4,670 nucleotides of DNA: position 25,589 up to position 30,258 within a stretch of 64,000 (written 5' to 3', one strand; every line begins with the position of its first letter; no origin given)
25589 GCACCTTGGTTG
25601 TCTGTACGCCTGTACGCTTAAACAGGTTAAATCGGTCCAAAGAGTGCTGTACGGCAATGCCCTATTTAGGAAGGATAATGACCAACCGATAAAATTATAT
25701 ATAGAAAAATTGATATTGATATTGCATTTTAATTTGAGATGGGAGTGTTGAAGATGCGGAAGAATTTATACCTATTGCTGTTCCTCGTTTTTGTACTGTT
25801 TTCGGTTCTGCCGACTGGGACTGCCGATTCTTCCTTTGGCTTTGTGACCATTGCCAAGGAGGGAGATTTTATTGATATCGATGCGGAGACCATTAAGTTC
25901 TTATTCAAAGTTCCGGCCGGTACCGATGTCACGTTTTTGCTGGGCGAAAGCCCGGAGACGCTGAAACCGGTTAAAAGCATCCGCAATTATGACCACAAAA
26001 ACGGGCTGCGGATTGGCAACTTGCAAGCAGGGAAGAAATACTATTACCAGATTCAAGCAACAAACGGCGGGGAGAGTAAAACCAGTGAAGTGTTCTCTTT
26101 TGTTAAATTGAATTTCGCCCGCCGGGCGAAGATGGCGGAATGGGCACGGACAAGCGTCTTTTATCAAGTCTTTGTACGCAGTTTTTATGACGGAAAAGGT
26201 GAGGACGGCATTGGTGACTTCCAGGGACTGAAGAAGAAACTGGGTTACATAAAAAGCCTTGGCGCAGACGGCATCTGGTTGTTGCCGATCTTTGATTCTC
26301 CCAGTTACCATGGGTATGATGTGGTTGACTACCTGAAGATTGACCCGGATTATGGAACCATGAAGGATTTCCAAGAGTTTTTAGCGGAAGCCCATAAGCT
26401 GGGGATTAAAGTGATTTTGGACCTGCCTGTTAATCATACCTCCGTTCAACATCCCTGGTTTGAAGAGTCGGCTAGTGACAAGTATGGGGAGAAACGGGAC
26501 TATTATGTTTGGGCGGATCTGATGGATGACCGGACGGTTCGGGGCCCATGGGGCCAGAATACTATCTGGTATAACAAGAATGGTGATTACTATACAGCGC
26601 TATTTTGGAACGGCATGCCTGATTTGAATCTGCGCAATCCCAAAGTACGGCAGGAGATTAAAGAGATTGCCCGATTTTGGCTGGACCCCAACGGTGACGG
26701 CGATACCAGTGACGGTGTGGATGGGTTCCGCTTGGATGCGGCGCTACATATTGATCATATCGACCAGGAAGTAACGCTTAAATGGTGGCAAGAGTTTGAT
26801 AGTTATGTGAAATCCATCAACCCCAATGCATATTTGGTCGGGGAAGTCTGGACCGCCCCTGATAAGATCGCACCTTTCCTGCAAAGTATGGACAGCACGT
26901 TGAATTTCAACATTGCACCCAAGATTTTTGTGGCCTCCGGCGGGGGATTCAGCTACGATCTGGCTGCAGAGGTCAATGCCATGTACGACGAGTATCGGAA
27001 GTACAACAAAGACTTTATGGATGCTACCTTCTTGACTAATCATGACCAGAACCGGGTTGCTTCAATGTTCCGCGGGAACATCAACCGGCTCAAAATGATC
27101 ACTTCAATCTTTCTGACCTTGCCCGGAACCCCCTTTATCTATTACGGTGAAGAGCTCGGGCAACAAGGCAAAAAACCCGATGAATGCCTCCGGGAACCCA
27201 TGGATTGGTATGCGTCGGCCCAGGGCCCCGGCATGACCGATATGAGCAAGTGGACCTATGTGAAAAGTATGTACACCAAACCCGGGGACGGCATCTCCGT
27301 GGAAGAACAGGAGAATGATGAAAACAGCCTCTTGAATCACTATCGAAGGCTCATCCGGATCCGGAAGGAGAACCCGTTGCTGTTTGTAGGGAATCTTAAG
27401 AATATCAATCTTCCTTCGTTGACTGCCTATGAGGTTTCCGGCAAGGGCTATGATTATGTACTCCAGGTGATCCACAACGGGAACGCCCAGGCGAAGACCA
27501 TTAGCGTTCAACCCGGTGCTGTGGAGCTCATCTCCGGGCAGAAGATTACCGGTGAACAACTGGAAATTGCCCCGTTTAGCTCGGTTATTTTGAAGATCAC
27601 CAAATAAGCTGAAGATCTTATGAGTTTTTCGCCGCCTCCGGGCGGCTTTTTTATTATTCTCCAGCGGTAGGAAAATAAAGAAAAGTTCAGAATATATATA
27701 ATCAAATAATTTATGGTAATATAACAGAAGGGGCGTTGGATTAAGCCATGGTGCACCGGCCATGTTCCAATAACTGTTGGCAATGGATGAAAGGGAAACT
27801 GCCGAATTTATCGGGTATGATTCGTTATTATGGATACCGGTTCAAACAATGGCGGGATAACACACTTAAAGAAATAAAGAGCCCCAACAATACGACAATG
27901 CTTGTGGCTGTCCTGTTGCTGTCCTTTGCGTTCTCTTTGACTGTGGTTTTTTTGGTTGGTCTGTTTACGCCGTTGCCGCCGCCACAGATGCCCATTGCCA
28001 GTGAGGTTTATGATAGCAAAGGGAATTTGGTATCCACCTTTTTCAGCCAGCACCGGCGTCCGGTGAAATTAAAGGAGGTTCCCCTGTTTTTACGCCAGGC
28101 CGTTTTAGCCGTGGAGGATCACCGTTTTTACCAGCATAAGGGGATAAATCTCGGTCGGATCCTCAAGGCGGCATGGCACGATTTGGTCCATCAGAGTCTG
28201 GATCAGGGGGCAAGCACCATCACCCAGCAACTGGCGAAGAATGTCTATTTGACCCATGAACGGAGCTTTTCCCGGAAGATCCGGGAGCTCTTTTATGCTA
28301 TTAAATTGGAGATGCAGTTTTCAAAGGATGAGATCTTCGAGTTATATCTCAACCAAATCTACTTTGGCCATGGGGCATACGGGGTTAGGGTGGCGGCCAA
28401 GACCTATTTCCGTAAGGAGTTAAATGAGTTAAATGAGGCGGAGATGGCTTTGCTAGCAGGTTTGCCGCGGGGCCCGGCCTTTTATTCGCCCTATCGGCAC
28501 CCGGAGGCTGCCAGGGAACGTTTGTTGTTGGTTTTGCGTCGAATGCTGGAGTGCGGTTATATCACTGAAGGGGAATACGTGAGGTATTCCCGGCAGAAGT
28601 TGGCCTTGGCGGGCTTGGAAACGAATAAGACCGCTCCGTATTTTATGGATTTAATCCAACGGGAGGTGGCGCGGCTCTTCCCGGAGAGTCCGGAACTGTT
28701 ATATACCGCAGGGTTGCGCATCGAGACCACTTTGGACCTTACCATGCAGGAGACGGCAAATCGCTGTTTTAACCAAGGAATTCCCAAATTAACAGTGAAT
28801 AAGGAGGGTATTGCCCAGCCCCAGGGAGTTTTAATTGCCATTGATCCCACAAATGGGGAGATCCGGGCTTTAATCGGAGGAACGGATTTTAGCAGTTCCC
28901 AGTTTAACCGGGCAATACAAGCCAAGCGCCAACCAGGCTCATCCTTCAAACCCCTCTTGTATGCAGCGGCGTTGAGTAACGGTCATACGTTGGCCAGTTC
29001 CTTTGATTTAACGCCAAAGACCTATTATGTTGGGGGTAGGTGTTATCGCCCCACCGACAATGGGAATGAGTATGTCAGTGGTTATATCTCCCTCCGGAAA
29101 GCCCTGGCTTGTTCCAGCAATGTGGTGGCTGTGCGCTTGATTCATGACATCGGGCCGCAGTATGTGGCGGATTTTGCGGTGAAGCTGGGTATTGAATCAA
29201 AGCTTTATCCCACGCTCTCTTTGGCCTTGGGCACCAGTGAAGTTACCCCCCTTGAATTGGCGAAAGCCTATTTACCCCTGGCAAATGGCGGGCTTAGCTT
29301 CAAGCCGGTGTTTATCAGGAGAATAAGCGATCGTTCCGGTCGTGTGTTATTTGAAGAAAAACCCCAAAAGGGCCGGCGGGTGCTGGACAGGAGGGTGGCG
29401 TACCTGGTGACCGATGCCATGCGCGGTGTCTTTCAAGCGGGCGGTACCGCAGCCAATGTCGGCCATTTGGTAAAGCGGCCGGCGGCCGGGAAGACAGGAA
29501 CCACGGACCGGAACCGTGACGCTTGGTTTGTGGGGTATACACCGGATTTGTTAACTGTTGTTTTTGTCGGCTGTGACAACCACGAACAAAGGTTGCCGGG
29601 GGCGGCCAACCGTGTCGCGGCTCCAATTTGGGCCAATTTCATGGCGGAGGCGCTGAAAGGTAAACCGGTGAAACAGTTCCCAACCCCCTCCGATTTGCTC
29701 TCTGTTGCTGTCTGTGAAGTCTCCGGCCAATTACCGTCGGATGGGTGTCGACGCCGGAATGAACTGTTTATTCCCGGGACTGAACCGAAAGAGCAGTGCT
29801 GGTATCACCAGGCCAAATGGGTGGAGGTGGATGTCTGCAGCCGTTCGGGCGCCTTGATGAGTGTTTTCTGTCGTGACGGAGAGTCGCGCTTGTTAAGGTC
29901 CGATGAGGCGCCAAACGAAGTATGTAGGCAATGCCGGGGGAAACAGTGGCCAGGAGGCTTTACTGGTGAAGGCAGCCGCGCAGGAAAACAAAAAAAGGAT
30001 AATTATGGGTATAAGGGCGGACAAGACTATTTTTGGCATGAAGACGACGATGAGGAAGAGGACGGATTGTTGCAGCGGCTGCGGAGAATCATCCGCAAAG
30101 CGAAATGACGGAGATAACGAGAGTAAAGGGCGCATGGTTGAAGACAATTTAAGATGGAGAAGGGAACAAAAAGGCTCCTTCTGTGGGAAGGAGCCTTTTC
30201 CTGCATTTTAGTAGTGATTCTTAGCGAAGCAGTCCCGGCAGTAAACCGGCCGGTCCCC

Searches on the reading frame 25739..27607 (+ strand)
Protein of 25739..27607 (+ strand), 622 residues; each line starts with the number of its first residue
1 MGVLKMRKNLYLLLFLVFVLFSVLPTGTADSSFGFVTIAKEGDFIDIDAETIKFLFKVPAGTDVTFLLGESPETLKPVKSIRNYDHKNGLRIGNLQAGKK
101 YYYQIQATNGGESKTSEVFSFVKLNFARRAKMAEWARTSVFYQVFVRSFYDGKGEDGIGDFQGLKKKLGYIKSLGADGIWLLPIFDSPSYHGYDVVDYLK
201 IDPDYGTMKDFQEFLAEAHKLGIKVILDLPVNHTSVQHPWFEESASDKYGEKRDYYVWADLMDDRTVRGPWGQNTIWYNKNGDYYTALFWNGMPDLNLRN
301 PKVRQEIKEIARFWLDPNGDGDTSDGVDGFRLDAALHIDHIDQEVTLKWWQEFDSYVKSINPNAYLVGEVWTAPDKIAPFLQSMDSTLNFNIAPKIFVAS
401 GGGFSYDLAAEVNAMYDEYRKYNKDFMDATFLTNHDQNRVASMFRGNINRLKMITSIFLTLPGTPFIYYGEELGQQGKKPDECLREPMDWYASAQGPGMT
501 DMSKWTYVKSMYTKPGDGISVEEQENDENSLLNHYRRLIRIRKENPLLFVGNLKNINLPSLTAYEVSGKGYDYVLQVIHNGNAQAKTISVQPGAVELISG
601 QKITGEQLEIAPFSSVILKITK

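Call 4: search_protein_families(library=pfam, proteins=[window:25739-27607:+])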
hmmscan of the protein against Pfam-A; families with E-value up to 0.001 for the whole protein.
window:25739-27607:+ (622 aa): 2 families
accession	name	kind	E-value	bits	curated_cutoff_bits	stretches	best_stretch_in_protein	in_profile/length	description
PF00128.31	Alpha-amylase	-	1.2e-95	321.8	22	1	143-548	1-443/446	Alpha amylase, catalytic domain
PF16656.11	Pur_ac_phosph_N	-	0.00087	20.3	30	0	85-121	58-91/93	Purple acid Phosphatase, N-terminal domain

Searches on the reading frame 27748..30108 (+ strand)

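Call 4: search_protein_families(library=pfam, proteins=[window:27748-30108:+])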
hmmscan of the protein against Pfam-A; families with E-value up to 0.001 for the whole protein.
window:27748-30108:+ (786 aa): 2 families
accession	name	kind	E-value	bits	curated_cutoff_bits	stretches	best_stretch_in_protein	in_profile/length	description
PF00912.28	Transgly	-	4.4e-65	218.9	27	1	92-266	2-177/178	Transglycosylase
PF00905.27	Transpeptidase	-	2.3e-34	119.4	22.1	1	361-632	2-298/299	Penicillin binding protein transpeptidase domain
